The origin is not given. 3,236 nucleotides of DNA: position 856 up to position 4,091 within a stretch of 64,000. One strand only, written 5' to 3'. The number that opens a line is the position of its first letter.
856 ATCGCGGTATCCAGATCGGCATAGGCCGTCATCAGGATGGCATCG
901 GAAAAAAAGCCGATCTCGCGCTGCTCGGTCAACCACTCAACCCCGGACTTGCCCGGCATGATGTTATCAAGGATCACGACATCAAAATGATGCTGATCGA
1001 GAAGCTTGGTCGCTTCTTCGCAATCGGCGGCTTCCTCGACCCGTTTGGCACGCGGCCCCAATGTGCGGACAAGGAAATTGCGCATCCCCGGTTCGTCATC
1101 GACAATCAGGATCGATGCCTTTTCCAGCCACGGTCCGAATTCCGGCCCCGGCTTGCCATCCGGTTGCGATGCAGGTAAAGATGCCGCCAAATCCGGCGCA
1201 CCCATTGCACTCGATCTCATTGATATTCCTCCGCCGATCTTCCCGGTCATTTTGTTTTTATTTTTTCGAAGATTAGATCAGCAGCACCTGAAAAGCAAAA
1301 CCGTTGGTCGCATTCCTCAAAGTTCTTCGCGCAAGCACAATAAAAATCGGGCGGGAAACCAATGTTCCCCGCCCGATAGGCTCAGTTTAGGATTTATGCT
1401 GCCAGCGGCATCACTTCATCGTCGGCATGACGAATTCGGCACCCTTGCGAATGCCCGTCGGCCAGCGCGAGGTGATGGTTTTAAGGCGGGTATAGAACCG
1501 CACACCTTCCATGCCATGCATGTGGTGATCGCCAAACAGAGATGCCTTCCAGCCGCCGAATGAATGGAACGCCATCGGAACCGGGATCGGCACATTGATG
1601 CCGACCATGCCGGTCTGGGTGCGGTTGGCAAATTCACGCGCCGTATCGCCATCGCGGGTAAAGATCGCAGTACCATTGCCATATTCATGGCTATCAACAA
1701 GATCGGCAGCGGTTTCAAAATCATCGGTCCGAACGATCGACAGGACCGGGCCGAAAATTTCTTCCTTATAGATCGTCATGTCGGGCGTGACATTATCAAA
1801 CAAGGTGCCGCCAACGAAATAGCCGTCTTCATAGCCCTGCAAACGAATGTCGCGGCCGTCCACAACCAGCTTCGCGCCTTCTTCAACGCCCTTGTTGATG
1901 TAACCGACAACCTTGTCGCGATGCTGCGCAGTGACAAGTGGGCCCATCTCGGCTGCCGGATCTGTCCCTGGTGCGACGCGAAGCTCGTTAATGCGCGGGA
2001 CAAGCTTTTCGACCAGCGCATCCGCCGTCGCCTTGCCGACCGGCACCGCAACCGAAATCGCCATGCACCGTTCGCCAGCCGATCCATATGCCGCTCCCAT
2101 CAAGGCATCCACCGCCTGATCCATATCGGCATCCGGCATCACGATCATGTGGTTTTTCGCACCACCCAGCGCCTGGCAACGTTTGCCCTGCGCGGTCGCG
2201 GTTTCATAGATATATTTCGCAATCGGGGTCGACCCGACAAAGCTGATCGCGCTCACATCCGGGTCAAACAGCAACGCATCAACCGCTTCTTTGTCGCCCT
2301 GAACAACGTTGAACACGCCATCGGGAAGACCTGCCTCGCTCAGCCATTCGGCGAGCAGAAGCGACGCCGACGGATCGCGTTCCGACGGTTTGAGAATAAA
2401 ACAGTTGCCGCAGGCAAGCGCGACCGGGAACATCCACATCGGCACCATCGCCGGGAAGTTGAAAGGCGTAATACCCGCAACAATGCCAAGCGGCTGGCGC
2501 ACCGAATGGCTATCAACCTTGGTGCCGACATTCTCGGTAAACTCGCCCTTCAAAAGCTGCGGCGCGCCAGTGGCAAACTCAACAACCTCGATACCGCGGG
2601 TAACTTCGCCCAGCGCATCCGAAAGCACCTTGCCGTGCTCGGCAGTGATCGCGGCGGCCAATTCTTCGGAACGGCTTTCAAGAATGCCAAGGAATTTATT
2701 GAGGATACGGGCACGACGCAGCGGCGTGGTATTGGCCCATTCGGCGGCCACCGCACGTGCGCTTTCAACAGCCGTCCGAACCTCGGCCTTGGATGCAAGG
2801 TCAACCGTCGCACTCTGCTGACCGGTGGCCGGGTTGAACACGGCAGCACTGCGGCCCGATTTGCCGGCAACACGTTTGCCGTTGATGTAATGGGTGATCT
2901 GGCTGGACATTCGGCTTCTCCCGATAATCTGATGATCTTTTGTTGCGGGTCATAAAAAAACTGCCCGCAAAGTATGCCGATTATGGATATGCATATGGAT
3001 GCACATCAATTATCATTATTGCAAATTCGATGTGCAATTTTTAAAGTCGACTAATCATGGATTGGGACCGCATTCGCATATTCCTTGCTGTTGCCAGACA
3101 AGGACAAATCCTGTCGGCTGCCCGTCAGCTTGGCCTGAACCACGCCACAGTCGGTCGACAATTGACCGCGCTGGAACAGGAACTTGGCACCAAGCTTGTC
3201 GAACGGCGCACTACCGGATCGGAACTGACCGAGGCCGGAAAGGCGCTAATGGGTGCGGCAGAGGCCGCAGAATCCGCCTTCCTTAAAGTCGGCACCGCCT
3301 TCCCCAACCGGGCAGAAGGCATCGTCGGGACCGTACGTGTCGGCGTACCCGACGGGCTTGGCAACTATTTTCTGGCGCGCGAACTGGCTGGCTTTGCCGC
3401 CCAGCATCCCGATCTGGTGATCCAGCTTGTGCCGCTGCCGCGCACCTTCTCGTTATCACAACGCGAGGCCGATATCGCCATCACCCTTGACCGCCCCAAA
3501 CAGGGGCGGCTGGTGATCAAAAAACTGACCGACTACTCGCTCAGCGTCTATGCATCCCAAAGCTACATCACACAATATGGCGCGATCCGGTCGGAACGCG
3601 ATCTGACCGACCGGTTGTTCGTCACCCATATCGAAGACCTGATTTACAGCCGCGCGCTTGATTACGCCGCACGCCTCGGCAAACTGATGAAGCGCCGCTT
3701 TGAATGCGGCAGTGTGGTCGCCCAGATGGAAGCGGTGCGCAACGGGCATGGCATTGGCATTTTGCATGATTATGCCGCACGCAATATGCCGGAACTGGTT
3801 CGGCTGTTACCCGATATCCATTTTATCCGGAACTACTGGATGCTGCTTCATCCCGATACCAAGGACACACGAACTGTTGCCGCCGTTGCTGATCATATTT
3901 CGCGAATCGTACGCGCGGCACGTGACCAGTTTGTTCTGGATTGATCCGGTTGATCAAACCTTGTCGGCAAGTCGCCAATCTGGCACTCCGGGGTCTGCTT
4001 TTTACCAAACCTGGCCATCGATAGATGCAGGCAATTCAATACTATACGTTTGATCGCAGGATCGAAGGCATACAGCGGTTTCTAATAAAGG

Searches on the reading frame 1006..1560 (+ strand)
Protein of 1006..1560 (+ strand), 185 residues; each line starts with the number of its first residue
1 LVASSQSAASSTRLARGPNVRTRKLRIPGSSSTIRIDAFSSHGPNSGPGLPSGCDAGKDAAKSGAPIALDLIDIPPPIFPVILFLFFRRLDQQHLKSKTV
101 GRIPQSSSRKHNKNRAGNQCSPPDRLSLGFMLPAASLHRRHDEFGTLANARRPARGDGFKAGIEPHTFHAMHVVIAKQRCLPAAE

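Call 9: search_protein_families(library=pfam, proteins=[window:1006-1560:+], max_evalue=0.001)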
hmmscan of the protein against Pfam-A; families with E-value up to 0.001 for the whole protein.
window:1006-1560:+ (185 aa): 0 families

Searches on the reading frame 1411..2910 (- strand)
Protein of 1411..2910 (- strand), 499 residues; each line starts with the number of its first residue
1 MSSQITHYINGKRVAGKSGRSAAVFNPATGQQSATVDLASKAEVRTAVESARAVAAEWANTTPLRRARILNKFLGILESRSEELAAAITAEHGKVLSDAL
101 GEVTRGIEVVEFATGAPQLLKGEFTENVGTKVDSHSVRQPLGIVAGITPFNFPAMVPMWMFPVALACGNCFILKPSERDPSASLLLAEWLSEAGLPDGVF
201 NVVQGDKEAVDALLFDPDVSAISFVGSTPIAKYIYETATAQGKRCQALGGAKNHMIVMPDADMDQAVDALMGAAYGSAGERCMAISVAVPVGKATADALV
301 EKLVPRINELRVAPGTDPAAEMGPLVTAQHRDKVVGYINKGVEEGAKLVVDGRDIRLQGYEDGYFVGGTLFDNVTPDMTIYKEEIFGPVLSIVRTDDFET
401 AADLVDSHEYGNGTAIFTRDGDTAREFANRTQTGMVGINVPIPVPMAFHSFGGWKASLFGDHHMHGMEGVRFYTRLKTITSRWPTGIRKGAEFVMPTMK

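Call 41: search_protein_families(library=pfam, proteins=[window:1411-2910:-], max_evalue=0.00001)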
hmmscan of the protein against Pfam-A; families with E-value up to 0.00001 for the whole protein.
window:1411-2910:- (499 aa): 2 families
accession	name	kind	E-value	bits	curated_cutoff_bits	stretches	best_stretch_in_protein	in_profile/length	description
PF00171.27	Aldedh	-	1.2e-143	479.5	23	1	17-479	5-461/461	Aldehyde dehydrogenase family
PF05893.19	LuxC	-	4.5e-06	26.2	21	1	131-270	79-220/401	Acyl-CoA reductase (LuxC)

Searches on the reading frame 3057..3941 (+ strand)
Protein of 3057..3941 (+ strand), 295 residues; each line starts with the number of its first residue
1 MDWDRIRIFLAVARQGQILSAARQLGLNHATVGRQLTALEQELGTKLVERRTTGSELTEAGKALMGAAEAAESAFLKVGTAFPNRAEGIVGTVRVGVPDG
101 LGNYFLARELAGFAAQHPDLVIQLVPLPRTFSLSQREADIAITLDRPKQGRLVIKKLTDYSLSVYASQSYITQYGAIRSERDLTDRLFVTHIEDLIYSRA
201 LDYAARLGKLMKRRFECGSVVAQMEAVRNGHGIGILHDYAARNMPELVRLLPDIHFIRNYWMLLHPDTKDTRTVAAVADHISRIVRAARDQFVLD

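Call 9: search_protein_families(library=pfam, proteins=[window:3057-3941:+], max_evalue=0.001)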
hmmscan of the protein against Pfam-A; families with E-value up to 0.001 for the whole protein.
window:3057-3941:+ (295 aa): 3 families
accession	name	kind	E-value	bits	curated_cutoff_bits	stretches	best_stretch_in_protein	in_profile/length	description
PF03466.25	LysR_substrate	-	3e-29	102.4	28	1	87-282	2-205/209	LysR substrate binding domain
PF00126.33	HTH_1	-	1.8e-17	63.5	26.6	1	3-62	1-60/60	Bacterial regulatory helix-turn-helix protein, lysR family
PF25213.1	HVO_A0261_N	-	0.00046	20.5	35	0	22-71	31-77/86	HVO_A0261 N-terminal domain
